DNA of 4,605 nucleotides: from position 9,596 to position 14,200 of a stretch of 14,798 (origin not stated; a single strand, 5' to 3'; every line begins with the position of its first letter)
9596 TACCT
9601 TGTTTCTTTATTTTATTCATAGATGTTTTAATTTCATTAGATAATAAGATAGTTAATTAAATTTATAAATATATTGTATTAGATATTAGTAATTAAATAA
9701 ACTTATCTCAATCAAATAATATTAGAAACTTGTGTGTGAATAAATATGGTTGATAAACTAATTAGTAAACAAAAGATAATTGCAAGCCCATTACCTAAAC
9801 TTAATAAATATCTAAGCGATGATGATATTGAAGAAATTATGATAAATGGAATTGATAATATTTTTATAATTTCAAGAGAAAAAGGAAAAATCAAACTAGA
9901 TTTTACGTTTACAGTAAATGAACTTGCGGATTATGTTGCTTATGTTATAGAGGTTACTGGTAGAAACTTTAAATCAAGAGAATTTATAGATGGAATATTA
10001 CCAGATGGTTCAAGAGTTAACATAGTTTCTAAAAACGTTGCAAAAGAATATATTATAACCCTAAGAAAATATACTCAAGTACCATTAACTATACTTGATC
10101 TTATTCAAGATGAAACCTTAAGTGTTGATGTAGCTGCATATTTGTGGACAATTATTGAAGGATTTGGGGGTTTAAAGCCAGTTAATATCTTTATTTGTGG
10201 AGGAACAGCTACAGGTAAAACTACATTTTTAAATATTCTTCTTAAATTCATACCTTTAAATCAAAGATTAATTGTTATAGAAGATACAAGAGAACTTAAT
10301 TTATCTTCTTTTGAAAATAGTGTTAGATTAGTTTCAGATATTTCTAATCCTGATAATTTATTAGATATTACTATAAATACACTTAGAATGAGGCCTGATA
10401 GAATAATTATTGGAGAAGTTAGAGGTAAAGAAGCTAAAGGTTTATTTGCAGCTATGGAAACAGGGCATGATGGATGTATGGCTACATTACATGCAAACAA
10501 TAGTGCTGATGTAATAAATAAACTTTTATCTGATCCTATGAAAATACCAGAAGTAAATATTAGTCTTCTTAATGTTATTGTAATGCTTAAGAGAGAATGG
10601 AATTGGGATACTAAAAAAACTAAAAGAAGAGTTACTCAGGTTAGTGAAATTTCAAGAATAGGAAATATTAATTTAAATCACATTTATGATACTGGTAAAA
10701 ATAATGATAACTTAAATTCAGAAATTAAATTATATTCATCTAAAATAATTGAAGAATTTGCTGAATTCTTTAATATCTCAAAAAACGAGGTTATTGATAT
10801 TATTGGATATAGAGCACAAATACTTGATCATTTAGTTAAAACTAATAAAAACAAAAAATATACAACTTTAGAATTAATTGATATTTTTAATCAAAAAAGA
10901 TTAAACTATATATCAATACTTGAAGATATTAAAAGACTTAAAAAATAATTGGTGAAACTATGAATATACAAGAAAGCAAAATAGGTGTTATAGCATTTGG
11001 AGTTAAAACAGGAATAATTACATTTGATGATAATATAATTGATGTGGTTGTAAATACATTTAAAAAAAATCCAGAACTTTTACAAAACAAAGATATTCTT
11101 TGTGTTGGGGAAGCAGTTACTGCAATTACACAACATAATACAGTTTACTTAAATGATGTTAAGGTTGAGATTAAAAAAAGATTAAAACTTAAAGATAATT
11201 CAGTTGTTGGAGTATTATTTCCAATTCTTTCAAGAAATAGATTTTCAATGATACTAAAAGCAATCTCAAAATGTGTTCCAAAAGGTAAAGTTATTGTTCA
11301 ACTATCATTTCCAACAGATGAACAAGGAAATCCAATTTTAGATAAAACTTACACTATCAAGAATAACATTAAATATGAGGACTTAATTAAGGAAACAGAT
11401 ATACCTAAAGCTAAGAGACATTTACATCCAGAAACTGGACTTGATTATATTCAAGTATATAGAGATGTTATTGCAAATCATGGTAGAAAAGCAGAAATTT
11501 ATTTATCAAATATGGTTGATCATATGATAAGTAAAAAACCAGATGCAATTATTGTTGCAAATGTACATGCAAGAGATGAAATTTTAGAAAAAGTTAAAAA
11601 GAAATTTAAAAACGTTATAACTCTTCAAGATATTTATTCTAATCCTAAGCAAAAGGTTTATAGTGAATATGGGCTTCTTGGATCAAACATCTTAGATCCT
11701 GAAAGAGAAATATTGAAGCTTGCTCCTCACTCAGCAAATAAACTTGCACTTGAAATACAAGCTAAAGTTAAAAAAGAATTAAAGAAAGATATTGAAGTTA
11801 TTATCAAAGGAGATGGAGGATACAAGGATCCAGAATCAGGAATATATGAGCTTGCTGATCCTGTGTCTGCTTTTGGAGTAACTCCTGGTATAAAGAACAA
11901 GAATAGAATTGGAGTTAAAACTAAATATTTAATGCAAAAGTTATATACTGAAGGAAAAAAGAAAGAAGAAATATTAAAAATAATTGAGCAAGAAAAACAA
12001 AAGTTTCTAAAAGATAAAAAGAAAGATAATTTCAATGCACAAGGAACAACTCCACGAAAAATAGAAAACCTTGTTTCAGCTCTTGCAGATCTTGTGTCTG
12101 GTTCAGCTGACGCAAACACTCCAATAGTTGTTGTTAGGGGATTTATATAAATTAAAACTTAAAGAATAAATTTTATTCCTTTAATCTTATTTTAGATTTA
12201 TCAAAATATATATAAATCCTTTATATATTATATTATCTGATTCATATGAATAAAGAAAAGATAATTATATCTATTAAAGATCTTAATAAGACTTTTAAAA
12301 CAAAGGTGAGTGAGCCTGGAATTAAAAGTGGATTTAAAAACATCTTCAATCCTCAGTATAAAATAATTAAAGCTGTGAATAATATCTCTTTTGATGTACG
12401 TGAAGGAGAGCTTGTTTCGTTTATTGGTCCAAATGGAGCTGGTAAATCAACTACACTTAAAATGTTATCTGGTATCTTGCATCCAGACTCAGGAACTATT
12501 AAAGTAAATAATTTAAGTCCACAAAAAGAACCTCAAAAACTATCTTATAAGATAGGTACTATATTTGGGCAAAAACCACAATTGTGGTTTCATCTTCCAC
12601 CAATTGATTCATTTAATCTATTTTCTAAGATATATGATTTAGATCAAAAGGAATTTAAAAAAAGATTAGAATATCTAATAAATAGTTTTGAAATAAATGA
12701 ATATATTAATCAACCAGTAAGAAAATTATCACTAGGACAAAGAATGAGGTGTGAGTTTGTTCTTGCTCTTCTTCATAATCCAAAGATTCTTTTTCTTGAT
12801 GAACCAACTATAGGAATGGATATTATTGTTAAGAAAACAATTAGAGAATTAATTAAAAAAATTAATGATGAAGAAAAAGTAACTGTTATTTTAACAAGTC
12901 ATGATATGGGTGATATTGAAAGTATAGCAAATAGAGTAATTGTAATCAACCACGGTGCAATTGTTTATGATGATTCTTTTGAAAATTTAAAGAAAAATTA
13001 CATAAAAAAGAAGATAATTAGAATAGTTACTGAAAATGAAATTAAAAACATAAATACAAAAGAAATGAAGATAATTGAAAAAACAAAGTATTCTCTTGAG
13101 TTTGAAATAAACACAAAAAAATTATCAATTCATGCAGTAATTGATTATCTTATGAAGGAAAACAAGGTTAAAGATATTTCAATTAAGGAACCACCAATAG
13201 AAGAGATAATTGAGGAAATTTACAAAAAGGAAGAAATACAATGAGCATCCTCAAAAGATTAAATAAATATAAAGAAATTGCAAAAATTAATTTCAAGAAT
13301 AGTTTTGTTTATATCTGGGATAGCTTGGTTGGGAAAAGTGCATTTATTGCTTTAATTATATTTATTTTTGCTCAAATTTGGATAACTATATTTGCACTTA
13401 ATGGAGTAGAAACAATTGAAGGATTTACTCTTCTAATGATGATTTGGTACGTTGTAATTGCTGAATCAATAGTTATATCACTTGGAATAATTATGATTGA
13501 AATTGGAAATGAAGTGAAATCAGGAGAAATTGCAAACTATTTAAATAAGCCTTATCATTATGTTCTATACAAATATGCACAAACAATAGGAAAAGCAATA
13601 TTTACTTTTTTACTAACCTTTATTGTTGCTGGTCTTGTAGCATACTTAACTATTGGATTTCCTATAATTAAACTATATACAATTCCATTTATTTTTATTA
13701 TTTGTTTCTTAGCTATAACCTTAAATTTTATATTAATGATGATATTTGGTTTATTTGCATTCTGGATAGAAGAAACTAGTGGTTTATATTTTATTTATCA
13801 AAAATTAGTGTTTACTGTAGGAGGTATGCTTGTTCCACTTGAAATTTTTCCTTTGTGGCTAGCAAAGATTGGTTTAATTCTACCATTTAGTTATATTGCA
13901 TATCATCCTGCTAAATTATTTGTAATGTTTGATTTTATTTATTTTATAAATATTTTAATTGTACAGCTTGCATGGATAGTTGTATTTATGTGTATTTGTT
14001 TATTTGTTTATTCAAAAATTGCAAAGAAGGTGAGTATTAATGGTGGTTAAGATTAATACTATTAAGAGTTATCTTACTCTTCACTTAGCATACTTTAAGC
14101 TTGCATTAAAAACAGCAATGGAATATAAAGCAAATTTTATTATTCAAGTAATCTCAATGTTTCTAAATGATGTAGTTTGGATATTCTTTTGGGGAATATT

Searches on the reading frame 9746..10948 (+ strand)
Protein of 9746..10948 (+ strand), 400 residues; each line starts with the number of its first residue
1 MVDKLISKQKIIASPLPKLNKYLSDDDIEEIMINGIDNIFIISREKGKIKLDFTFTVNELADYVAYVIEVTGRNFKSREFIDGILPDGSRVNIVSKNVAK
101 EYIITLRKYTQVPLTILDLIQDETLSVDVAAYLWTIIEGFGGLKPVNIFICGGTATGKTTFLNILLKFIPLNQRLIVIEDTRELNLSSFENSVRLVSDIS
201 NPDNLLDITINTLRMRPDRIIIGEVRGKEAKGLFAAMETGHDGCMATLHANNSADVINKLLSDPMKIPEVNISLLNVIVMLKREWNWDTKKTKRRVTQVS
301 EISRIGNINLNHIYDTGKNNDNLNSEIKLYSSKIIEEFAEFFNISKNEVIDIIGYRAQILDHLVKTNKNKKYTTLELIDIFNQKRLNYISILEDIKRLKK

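Call 7: search_protein_families(library=pfam, max_evalue=0.1, proteins=[window:9746-10948:+])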
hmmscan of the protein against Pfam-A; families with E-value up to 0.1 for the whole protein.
window:9746-10948:+ (400 aa): 3 families
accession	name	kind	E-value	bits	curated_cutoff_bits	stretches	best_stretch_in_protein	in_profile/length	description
PF00437.27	T2SSE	-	9.1e-29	100.7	24.9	1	23-283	12-279/370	Type II/IV secretion system protein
PF10412.15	TrwB_AAD_bind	-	0.068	12.5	20.5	0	147-192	17-62/387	Type IV secretion-system coupling protein DNA-binding domain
PF00270.35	DEAD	-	0.091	12.9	26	0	146-197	15-70/167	DEAD/DEAH box helicase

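Call 8: search_protein_families(library=ncbifam, max_evalue=1, proteins=[window:9746-10948:+])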
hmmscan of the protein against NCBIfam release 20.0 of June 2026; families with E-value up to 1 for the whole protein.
window:9746-10948:+ (400 aa): 18 families
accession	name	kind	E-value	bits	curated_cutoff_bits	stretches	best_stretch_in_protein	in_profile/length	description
NF058587.1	archaellum_moto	equivalog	4.8e-63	213.7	550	1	18-388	149-524/527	archaellum flagellar ATPase motor FlaI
TIGR03819.1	heli_sec_ATPase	hypoth_equivalog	1.8e-44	152.4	373.15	1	18-260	54-297/340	TadA family conjugal transfer-associated ATPase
TIGR02788.1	VirB11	equivalog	8e-40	136.8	249.95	2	147-261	146-263/308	P-type DNA transfer ATPase VirB11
TIGR02782.1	TrbB_P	equivalog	5e-39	134.4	304.55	1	18-307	13-298/303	P-type conjugative transfer ATPase TrbB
NF010475.0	PRK13900.1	equivalog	1.9e-34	119.2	389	2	146-261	161-280/333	type IV secretion system ATPase VirB11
NF053672.1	bindosome_BasE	exception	8.5e-31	107.2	1000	1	70-366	197-492/512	bindosome assembly system ATPase subunit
NF010469.0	PRK13894.1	subfamily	5.8e-30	104.7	508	1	14-261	22-265/320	conjugal transfer ATPase TrbB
NF010407.0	PRK13833.1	subfamily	1.3e-25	90.5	499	1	22-260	25-259/323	conjugal transfer protein TrbB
NF010425.0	PRK13851.1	equivalog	5e-22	78.2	461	1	146-262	163-282/344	type IV secretion system protein VirB11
NF041000.1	ATPase_ComGA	equivalog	1.5e-12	47.1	300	1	148-277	131-259/267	competence type IV pilus ATPase ComGA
TIGR01420.1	pilT_fam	subfamily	2.7e-10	40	319.1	1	148-261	125-240/343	PilT/PilU family type 4a pilus ATPase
TIGR02538.1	type_IV_pilB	equivalog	1.2e-07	30.8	675.65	1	148-283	319-450/564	type IV-A pilus assembly ATPase PilB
TIGR02525.1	plasmid_TraJ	equivalog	2.9e-07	29.8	368.3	1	149-267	153-277/372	plasmid transfer ATPase TraJ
TIGR02533.1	type_II_gspE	equivalog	7.3e-07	28.2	630.25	1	148-262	246-358/486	type II secretion system ATPase GspE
NF007755.0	PRK10436.1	equivalog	1.8e-06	26.9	617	1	148-272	222-342/465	type II secretion system protein GspE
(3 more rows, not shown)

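Call 36: search_solved_structures(query=window:9746-10948:+, max_evalue=1e-10)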
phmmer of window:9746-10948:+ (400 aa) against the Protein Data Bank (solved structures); distinct sequences matched with E-value up to 1e-10: 9.
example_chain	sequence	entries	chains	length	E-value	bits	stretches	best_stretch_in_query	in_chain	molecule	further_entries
2oap_1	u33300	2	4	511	3.1e-45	158.1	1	22-371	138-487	Type II secretion system protein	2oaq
4ii7_A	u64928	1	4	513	9.7e-45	156.4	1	20-325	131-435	FlaI ATPase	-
4ihq_A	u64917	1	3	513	6.4e-44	153.8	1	20-325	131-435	FlaI ATPase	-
8rkd_E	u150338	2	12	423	2.5e-38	135.4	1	19-262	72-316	Pilus assembly ATPase CpaF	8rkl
8rjf_A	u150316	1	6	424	2.5e-38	135.3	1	19-262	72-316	Pilus assembly ATPase CpaF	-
9e24_A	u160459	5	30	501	3.9e-38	134.7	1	19-262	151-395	CpaF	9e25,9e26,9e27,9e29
6bge_A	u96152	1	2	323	5.8e-22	81.5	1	146-260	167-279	VirB11-like protein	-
1g6o_A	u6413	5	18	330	6.1e-22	81.4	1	146-260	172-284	CAG-ALPHA | virB11 homolog | Cag-alfa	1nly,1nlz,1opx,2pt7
2gza_A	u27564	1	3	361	3.6e-15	59.2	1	143-253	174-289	Type IV secretion system protein VirB11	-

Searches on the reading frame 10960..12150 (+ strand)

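Call 7: search_protein_families(library=pfam, max_evalue=0.1, proteins=[window:10960-12150:+])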
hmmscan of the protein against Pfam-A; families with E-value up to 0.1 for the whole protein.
window:10960-12150:+ (396 aa): 3 families
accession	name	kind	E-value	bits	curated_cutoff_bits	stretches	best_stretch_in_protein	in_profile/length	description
PF01996.21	F420_ligase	-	7.1e-34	117.6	25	1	14-394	1-218/218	F420-0:Gamma-glutamyl ligase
PF16527.11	CpxA_peri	-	0.022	15.6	23.5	0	207-241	69-103/134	Two-component sensor protein CpxA, periplasmic domain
PF06616.17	BsuBI_PstI_RE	-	0.051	13.4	27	0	25-79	20-72/154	BsuBI/PstI restriction endonuclease domain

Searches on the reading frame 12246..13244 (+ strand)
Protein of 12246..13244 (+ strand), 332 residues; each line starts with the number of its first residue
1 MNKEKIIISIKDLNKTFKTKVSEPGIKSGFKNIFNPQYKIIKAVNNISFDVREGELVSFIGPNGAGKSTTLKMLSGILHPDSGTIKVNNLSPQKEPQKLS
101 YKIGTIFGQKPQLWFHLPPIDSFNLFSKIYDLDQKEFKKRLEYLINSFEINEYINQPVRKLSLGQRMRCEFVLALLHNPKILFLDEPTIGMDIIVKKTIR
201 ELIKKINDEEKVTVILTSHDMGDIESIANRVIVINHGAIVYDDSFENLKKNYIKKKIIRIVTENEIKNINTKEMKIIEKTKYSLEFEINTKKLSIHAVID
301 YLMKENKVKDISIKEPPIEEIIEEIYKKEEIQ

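Call 7: search_protein_families(library=pfam, max_evalue=0.1, proteins=[window:12246-13244:+])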
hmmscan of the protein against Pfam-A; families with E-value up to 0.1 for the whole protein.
window:12246-13244:+ (332 aa): 10 families
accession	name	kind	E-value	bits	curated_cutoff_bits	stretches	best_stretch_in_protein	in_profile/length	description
PF00005.33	ABC_tran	-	7.3e-30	104.8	25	1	44-188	1-136/137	ABC transporter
PF13304.12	AAA_21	-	4.4e-13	50.4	27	2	140-221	220-300/304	AAA domain, putative AbiEii toxin, Type IV TA system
PF13401.12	AAA_22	-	0.00043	21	27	1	56-111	7-62/130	AAA domain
PF13555.12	AAA_29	-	0.00054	20.1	27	1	49-91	17-58/61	P-loop containing region of AAA domain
PF00004.35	AAA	-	0.0028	18.5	21.2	0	59-227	3-117/131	ATPase family associated with various cellular activities (AAA)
PF13732.12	DrrA1-3_C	-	0.0034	18.5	27.4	1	246-321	4-76/81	ATP-binding protein DrrA1-3-like, C-terminal domain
PF25199.1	nSTAND_NTPase5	-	0.0053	17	34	0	52-81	39-67/145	Novel STAND NTPase 5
PF04310.18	MukB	-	0.034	14.3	23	1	57-91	29-63/226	MukB N-terminal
PF13514.12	AAA_27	-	0.043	13.8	22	1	47-78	19-50/206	AAA domain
PF01570.22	Flavi_propep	-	0.098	13.1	27.6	0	57-98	19-60/88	Flavivirus polyprotein propeptide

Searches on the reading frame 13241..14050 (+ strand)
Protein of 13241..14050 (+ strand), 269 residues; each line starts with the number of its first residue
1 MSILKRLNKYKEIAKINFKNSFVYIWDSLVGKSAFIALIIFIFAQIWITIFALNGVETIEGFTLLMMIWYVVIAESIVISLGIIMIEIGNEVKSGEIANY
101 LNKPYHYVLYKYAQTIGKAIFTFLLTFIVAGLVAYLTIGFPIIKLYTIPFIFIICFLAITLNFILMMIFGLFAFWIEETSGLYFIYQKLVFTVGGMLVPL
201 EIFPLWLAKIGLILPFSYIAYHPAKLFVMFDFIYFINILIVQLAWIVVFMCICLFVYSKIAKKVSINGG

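Call 7: search_protein_families(library=pfam, max_evalue=0.1, proteins=[window:13241-14050:+])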
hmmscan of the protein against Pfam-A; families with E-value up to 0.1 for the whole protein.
window:13241-14050:+ (269 aa): 2 families
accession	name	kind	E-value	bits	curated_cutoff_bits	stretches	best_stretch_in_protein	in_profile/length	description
PF06182.17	ABC2_membrane_6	-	3.5e-13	50.3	22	1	46-263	8-224/229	ABC-2 family transporter protein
PF01061.29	ABC2_membrane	-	0.01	15.8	26.9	1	104-219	89-202/211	ABC-2 type transporter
